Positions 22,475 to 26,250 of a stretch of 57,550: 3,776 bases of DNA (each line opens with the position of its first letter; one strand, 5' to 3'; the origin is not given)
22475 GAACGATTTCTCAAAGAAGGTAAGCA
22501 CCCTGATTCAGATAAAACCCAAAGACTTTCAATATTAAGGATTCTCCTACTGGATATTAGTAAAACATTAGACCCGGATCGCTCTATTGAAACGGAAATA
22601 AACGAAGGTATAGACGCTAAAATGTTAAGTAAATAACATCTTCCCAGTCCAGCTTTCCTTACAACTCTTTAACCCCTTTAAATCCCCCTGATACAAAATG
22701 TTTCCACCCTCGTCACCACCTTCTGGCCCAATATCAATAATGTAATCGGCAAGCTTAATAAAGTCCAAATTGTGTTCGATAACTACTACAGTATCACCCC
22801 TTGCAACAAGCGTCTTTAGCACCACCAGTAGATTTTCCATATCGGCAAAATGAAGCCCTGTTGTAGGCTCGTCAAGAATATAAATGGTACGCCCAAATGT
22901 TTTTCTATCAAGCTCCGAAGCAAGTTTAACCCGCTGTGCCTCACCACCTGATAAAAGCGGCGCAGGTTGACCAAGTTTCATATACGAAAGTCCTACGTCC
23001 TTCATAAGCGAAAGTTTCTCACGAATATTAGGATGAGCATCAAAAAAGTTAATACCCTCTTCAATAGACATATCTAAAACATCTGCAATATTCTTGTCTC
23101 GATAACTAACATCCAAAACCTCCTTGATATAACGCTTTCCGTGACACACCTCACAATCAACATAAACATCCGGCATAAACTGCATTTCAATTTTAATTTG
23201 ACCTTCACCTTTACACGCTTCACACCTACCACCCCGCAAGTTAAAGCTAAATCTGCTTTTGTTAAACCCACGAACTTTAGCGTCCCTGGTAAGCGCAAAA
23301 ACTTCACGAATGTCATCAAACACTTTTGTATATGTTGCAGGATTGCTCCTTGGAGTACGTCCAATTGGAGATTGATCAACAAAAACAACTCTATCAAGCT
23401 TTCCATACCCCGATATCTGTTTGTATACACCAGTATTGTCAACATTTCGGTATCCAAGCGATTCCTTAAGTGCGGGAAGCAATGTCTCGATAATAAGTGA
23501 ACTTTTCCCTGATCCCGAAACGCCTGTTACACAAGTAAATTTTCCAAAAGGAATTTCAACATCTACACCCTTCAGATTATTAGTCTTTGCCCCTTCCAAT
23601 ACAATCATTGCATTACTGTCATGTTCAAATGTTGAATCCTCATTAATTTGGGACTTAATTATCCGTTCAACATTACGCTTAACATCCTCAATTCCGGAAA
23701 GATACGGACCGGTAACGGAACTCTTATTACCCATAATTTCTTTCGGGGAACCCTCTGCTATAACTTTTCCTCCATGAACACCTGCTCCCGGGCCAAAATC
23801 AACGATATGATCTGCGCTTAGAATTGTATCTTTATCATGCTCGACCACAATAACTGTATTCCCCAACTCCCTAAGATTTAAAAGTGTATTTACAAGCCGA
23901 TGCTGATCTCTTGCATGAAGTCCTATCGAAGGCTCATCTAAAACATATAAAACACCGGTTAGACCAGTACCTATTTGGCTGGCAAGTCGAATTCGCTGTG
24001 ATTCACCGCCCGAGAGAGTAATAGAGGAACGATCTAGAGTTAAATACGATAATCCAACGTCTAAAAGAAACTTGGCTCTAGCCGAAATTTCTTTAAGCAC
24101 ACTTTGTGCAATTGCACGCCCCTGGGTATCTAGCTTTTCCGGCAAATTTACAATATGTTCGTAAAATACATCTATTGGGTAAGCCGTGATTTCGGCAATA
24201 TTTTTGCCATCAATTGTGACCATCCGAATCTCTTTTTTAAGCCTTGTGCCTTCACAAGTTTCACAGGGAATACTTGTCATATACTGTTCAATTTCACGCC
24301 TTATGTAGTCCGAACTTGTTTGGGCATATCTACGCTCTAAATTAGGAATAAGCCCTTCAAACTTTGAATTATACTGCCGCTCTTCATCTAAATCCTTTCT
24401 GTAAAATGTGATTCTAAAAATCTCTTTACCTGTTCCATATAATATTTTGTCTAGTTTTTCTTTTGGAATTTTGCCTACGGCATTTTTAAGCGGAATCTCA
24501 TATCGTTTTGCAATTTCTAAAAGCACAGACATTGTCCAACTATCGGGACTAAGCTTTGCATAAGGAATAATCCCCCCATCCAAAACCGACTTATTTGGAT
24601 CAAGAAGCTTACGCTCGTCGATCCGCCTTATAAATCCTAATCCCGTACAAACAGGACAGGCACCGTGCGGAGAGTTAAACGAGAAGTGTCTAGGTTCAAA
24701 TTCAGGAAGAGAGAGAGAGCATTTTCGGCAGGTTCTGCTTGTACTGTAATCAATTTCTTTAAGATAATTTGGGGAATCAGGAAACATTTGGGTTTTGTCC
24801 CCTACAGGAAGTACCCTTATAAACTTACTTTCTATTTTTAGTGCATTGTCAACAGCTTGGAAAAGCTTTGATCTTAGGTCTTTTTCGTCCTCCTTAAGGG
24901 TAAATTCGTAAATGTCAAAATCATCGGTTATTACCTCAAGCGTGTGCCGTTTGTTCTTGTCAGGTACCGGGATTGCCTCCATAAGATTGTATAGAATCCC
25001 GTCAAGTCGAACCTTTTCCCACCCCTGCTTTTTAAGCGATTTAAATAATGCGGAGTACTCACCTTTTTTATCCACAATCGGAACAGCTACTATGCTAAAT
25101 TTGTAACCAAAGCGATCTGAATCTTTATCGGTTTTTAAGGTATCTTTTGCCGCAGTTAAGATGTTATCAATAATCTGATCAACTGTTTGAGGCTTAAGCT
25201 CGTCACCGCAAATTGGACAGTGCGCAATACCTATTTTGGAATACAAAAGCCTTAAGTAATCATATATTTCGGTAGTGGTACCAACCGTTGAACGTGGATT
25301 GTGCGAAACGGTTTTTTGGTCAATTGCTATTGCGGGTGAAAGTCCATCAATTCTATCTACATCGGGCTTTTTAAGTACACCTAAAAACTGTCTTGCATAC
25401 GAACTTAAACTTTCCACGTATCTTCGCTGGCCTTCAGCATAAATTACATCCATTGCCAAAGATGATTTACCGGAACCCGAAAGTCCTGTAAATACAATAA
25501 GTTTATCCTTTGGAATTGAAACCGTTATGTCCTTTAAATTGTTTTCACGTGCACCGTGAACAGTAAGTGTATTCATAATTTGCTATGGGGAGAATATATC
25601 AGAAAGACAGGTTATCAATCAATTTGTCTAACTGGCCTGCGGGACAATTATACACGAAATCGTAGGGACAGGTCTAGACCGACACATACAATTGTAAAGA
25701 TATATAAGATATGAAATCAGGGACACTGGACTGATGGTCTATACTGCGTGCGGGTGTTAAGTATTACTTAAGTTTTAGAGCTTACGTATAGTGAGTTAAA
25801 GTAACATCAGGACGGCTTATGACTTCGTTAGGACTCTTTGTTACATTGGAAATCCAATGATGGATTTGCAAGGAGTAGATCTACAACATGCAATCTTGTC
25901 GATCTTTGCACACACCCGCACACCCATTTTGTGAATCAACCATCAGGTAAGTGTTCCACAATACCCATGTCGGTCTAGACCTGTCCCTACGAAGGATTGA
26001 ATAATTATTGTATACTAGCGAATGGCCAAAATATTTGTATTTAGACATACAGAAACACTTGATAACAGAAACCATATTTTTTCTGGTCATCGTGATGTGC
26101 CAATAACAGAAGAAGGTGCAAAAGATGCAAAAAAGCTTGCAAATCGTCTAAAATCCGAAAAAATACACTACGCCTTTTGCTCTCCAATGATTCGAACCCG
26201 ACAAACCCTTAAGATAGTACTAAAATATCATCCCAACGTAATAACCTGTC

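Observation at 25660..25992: Roughly 330-nt rod-like nested-helix element built inside a split palindromic repeat in the largest intergenic gap (uvrA / phosphatase divergent region)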

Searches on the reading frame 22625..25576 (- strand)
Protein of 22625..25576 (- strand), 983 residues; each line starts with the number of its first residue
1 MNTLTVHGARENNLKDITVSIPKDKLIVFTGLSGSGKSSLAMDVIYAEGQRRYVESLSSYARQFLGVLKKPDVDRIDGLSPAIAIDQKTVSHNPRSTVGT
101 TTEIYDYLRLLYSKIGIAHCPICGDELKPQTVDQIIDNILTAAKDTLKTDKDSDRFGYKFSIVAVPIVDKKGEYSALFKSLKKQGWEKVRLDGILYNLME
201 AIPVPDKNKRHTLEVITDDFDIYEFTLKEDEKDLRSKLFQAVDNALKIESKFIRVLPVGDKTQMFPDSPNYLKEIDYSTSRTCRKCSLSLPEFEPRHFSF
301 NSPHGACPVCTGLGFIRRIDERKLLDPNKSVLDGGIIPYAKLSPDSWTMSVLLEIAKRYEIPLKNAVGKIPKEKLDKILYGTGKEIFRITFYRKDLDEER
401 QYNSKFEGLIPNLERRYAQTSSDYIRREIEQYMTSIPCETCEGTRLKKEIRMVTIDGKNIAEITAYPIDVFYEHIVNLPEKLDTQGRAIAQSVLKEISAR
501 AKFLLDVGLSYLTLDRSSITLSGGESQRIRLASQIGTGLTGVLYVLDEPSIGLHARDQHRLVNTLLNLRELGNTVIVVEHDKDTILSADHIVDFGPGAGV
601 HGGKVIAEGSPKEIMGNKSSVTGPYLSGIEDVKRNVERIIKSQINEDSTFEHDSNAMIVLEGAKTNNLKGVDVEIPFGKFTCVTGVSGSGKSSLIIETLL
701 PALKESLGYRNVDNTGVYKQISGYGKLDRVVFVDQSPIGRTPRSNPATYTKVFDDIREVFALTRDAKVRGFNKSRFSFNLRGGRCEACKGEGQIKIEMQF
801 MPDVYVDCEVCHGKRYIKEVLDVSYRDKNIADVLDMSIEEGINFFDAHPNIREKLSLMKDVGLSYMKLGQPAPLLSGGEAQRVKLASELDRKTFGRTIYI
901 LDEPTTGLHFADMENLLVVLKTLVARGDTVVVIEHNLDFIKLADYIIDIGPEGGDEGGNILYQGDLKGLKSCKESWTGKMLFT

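Call 16: search_protein_families(library=pfam, proteins=[window:22625-25576:-])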
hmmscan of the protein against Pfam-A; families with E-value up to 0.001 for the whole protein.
window:22625-25576:- (983 aa): 11 families
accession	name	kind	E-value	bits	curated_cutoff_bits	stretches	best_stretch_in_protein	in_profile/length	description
PF17755.6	UvrA_DNA-bind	-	7.5e-27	94.3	23.2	1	320-431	1-110/110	UvrA DNA-binding domain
PF00005.33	ABC_tran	-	2.2e-17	64.4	25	0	851-906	85-137/137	ABC transporter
PF17760.6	UvrA_inter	-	6.1e-15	55.5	23.3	1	130-255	1-105/109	UvrA interaction domain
PF02463.25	SMC_N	-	5.8e-09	36.1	40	0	667-695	12-41/220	RecF/RecN/SMC N terminal domain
PF20703.3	nSTAND1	-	6e-08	33.1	27.1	0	679-705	34-60/379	Novel STAND NTPase 1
PF13555.12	AAA_29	-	5.4e-07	29.7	27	0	672-700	16-46/61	P-loop containing region of AAA domain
PF03193.22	RsgA_GTPase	-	6.6e-06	26.5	30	0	4-43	87-125/174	RsgA GTPase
PF13191.12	AAA_16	-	9.1e-06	26.7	32.6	0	679-706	25-51/167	AAA ATPase domain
PF13175.12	AAA_15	-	5.6e-05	23.4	32.1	0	542-574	330-362/374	AAA ATPase domain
PF00684.25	DnaJ_CXXCXGXG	-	7.8e-05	23.3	32.7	0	784-817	17-53/65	DnaJ central domain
PF13304.12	AAA_21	-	0.00079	20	27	0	533-578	250-296/304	AAA domain, putative AbiEii toxin, Type IV TA system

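Call 22: find_related_loci(query=window:22625-25576:-, collection=genome_contigs, flank=4000)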
Query window:22625-25576:- (983 aa) in genome_contigs; peptide patterns used: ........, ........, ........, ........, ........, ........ (x = any residue, [..] = any of these).
600 stretches matched a pattern (row limit reached: there are more); 345 encode a relative of the query (tblastn E <= 1e-3); the best 80 are kept; 80 distinct loci.
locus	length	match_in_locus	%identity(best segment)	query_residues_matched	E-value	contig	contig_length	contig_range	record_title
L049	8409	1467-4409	62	2-981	0e+0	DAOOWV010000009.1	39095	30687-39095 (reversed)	MAG TPA_asm: Candidatus Dojkabacteria bacterium isolate AMR_MDS_2406 NODE_1080_length_39095_cov_5.819518, whole genome s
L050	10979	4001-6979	57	1-981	0e+0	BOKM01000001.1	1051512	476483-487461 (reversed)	Patescibacteria group bacterium BroJett019 DNA, sequence1, whole genome shotgun sequence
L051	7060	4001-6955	57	2-981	0e+0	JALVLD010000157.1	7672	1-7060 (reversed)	MAG: Candidatus Dojkabacteria bacterium isolate A1_metabat2_scaf2bin.260 A1_NODE_6986_length_7672_cov_2.733466, whole ge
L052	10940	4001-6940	57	4-981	0e+0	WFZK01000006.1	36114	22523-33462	MAG: Candidatus Dojkabacteria bacterium isolate S143_136 k151_154902, whole genome shotgun sequence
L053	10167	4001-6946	55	3-981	0e+0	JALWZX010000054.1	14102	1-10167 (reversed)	MAG: candidate division WWE3 bacterium isolate T2_metabat1_scaf2bin.175 T2_NODE_4685_length_14102_cov_2.370662, whole ge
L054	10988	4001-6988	53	1-981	0e+0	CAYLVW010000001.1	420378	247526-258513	MAG TPA_asm: uncultured Candidatus Saccharibacteria bacterium isolate SRP286056_co1_134 genome assembly, contig: NODE_4_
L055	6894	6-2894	54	4-981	0e+0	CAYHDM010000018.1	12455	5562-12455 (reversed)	MAG TPA_asm: uncultured Candidatus Saccharibacteria bacterium isolate ERP119705_co12_185 genome assembly, contig: NODE_6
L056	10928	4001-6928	52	3-981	0e+0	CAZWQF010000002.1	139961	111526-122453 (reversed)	MAG TPA_asm: uncultured Candidatus Saccharibacteria bacterium isolate SRP286056_co1_672 genome assembly, contig: NODE_79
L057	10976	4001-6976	53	1-981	0e+0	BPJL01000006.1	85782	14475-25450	MAG: Patescibacteria group bacterium KatS3mg101 DNA, contig_16292, whole genome shotgun sequence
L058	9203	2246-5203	53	1-981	0e+0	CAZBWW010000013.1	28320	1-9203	MAG TPA_asm: uncultured Candidatus Saccharibacteria bacterium isolate SRP329715_co1_384 genome assembly, contig: NODE_23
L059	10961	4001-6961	52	1-981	0e+0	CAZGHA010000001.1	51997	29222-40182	MAG TPA_asm: uncultured Candidatus Saccharibacteria bacterium isolate binchicken_co39_211 genome assembly, contig: NODE_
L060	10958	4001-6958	53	1-981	0e+0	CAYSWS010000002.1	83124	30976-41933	MAG TPA_asm: uncultured Candidatus Saccharibacteria bacterium isolate SRP214966_co1_463 genome assembly, contig: NODE_25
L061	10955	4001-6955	53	1-981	0e+0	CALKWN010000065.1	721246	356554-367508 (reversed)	MAG TPA_asm: uncultured candidate division WWE3 bacterium isolate SRR6007446_bin.103_CONCOCT_v1.1_MAG genome assembly, c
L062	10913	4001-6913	53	1-981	0e+0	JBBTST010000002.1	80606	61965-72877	MAG: Patescibacteria group bacterium isolate H41-bin102_1 H41_bin102_1_000000000002, whole genome shotgun sequence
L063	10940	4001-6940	52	1-981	0e+0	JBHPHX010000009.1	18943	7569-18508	Patescibacteria group bacterium isolate SAG AM-312-C07 AM-312-C07_NODE_9, whole genome shotgun sequence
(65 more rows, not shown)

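Call 29: find_homologous_proteins(query=window:22625-25576:-, max_evalue=1e-100)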
Query window:22625-25576:- (983 aa): 7993 proteins with E <= 1e-100 among 8000 candidates; the best 120 are listed.
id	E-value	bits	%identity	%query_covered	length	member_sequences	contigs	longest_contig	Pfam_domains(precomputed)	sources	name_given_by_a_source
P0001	0.0e+0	2227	100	100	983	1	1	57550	PF17760.7,PF17755.7,PF00005.34,PF13555.13,PF03193.23,PF20703.4,PF02463.26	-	-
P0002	0.0e+0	1577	51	99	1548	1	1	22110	PF17760.7,PF17755.7,PF13555.13,PF13671.13,PF13401.13,PF03193.23,PF20703.4,PF13238.13,PF01637.25,PF13304.13,PF13191.13,PF00005.34,PF13476.13,PF02463.26,PF13481.13,PF20720.4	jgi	-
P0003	0.0e+0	1487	66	100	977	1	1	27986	PF17760.7,PF17755.7,PF00005.34,PF13555.13,PF03193.23,PF20703.4,PF02463.26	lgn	-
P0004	0.0e+0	1421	64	100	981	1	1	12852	PF17760.7,PF17755.7,PF00005.34,PF13555.13,PF03193.23,PF02463.26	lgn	-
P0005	0.0e+0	1374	62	100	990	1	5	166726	PF17760.7,PF17755.7,PF00005.34,PF20703.4,PF02463.26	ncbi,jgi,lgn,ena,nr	ncbi:MAG TPA: excinuclease ABC subunit UvrA [Candidatus Dojkabacteria bacterium]|nr:excinuclease ABC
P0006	0.0e+0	1373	62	100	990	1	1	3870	PF17760.7,PF17755.7,PF00005.34,PF20703.4,PF02463.26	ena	-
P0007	0.0e+0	1372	61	100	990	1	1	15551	PF17760.7,PF17755.7,PF00005.34,PF20703.4,PF02463.26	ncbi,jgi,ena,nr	ncbi:MAG TPA: excinuclease ABC subunit UvrA [Candidatus Dojkabacteria bacterium]|nr:excinuclease ABC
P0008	0.0e+0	1370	61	100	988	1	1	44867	PF17760.7,PF17755.7,PF00005.34,PF13175.13,PF03193.23,PF20703.4,PF02463.26,PF13304.13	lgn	-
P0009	0.0e+0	1367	61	100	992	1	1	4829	PF17760.7,PF17755.7,PF00005.34,PF03193.23,PF20703.4,PF02463.26,PF00684.26,PF13304.13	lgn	-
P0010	0.0e+0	1340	59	100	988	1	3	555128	PF17760.7,PF17755.7,PF00005.34,PF13555.13,PF03193.23,PF20703.4,PF02463.26,PF20720.4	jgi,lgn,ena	-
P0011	0.0e+0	1324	59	100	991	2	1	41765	PF17760.7,PF17755.7,PF00005.34,PF13555.13,PF03193.23,PF20703.4,PF02463.26,PF13304.13,PF13191.13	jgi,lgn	-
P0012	0.0e+0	1323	59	100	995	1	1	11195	PF17760.7,PF12399.15,PF17755.7,PF00005.34,PF13175.13,PF13555.13,PF03193.23,PF20703.4,PF02463.26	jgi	-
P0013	0.0e+0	1322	59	100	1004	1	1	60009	PF17760.7,PF17755.7,PF00005.34,PF13555.13,PF20703.4,PF02463.26,PF00684.26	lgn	-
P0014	0.0e+0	1318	59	100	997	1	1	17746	PF17760.7,PF17755.7,PF00005.34,PF13555.13,PF03193.23,PF20703.4,PF02463.26,PF20720.4,PF01583.27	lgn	-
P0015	0.0e+0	1317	59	100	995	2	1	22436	PF17760.7,PF17755.7,PF00005.34,PF13555.13,PF03193.23,PF20703.4,PF02463.26,PF20720.4,PF13191.13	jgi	-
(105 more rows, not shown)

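Call 30: find_encoding_contigs(protein=P0003, flank=10000, max_places=3)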
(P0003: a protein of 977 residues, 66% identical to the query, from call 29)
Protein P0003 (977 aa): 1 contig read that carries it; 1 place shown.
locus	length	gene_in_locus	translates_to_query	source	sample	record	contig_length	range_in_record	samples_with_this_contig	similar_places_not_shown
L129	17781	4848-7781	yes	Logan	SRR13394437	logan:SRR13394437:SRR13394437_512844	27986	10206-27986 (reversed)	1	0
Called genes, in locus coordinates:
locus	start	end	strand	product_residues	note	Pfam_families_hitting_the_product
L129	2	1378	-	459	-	?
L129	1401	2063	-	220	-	PF01386:Ribosomal_L25p, PF14693:Ribosomal_TL5_C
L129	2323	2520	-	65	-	-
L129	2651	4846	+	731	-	PF03652:RuvX, PF08439:Peptidase_M3_N, PF01432:Peptidase_M3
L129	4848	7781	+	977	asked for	PF00005:ABC_tran (faint), PF02463:SMC_N (faint), PF03193:RsgA_GTPase (faint), PF13555:AAA_29 (faint), PF20703:nSTAND1 (faint), PF17760:UvrA_inter, PF17755:UvrA_DNA-bind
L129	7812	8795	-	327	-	PF00106:adh_short, PF01073:3Beta_HSD, PF01370:Epimerase, PF02719:Polysacc_synt_2, PF04321:RmlD_sub_bind, PF05368:NmrA (faint), PF07993:NAD_binding_4 (faint), PF16363:GDP_Man_Dehyd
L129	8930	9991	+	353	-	PF01370:Epimerase, PF16363:GDP_Man_Dehyd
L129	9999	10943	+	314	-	PF01370:Epimerase, PF02719:Polysacc_synt_2 (faint), PF04321:RmlD_sub_bind (faint), PF16363:GDP_Man_Dehyd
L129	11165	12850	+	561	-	-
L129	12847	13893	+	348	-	PF00535:Glycos_transf_2, PF04138:GtrA_DPMS_TM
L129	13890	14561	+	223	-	-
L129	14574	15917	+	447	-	PF03023:MurJ (faint), PF01943:Polysacc_synt, PF13440:Polysacc_synt_3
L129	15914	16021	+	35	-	-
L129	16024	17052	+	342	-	-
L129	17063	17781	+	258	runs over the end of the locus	PF13489:Methyltransf_23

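Call 31: find_encoding_contigs(protein=P0004, flank=10000, max_places=3)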
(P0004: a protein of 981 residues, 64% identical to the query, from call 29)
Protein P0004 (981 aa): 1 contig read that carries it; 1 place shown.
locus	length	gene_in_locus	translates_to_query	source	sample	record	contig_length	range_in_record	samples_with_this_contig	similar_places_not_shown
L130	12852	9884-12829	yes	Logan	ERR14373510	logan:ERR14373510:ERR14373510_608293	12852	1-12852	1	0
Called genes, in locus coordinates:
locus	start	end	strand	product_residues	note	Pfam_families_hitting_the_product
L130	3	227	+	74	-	?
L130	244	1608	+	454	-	PF02874:ATP-synt_ab_N, PF00006:ATP-synt_ab, PF22919:ATP-synt_VA_C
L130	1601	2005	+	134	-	PF02823:ATP-synt_DE_N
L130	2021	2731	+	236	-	PF00590:TP_methylase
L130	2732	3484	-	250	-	-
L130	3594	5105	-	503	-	PF01336:tRNA_anti-codon, PF00152:tRNA-synt_2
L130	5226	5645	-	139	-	PF00011:HSP20, PF17886:ArsA_HSP20 (weak)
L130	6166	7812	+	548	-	PF01807:Zn_ribbon_DnaG, PF08275:DNAG_N, PF01751:Toprim, PF13155:Toprim_2, PF13662:Toprim_4, PF10410:DnaB_bind (weak)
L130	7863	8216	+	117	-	PF18895:T4SS_pilin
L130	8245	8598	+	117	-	PF18895:T4SS_pilin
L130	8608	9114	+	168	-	-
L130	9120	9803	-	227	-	-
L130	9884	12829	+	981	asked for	PF00005:ABC_tran (faint), PF02463:SMC_N (faint), PF03193:RsgA_GTPase (faint), PF13555:AAA_29 (faint), PF17760:UvrA_inter, PF17755:UvrA_DNA-bind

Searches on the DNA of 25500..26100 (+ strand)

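Call 8: search_rna_families(source=window, start=25500, end=26100, threshold=evalue, max_evalue=10)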
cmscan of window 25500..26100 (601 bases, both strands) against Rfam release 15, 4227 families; matches with E-value up to 10: 4.
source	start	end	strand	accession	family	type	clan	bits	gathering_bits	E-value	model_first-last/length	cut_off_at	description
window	25848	25872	-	RF01328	CRISPR-DR17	Gene; CRISPR;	CL00014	22.5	42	0.11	1-25/25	no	CRISPR RNA direct repeat element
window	26039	26096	-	RF01561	DdR11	Gene; snRNA; snoRNA; CD-box;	-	17.3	65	0.99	29-76/76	no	Dictyostelium snoRNA DdR11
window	25501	25522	-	RF01315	CRISPR-DR2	Gene; CRISPR;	CL00014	16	37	6.6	1-30/30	no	CRISPR RNA direct repeat element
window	25778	25806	+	RF01108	BMV3_UPD-PK1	Cis-reg;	-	15.9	38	2.4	1-26/26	no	Pseudoknot of upstream pseudoknot domain (UPD) of the 3'UTR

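Call 17: search_dna_similar(query=window:25640-26010:+, collection=phages, mode=distant, max_evalue=0.01)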
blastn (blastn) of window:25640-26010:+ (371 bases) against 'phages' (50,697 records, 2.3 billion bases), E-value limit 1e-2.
No match.

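Call 18: search_dna_similar(query=window:25640-26010:+, collection=plasmids, mode=distant, max_evalue=0.01)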
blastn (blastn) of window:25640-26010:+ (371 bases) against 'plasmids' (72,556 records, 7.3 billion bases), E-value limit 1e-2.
No match.
